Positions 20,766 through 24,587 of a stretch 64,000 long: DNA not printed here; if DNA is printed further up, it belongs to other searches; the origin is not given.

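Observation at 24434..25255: Degenerate ParA/MinD-like pseudo-ATPase with a C-terminal membrane anchor, translationally coupled (GTGA) to smc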

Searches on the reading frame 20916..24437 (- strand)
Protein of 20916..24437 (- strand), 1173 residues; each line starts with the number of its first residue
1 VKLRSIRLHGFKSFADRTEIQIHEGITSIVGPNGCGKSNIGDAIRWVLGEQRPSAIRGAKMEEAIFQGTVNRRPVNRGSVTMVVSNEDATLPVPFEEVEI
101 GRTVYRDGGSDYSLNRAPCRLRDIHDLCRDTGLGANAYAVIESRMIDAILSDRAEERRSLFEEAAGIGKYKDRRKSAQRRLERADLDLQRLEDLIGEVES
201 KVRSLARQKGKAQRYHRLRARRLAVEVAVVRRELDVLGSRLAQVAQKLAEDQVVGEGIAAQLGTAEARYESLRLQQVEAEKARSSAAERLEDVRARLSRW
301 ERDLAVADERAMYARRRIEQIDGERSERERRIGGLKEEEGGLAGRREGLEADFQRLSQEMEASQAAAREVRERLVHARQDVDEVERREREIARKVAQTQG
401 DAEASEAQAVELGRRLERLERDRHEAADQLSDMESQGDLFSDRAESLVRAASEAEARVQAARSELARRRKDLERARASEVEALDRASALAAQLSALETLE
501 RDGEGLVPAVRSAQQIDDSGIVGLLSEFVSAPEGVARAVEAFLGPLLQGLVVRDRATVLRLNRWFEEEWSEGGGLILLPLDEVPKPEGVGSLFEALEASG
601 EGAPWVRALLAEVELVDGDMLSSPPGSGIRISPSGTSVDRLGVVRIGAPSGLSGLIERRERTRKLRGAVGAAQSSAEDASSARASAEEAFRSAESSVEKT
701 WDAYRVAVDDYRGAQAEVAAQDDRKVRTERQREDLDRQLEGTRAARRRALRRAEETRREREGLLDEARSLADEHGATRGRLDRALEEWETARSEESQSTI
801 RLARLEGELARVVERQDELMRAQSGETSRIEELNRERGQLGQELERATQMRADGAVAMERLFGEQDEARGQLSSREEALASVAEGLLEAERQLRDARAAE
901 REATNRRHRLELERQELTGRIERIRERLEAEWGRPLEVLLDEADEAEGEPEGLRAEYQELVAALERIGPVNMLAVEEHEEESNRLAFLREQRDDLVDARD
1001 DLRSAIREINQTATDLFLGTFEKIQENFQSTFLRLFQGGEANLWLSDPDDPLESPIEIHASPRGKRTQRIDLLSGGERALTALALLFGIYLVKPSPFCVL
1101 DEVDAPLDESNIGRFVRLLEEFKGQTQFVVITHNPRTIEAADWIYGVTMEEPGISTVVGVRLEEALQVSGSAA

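Call 10: search_protein_families(library=pfam, proteins=[window:20916-24437:-], max_evalue=0.001)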
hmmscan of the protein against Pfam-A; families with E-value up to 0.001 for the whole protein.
window:20916-24437:- (1173 aa): 7 families
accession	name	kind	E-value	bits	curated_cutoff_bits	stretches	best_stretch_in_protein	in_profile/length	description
PF02463.25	SMC_N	-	4e-65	219.8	40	1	3-1155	2-219/220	RecF/RecN/SMC N terminal domain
PF13476.12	AAA_23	-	3.4e-14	54.4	27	1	5-194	1-176/201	AAA domain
PF13304.12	AAA_21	-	1.6e-13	51.8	27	2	1020-1138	220-303/304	AAA domain, putative AbiEii toxin, Type IV TA system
PF13175.12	AAA_15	-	6e-11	43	32.1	1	1-52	1-51/374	AAA ATPase domain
PF06470.18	SMC_hinge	-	1.2e-08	35.7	22.5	1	519-617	2-107/116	SMC proteins Flexible Hinge Domain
PF13555.12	AAA_29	-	3.8e-05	23.8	27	1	3-48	1-46/61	P-loop containing region of AAA domain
PF00005.33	ABC_tran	-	0.0002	22.4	25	0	26-82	13-63/137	ABC transporter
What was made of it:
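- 20916..24437 (-): smc (1173 aa), the gene coupled to X. SMC_N 4e-65 and SMC_hinge 1.2e-8 (call 10).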
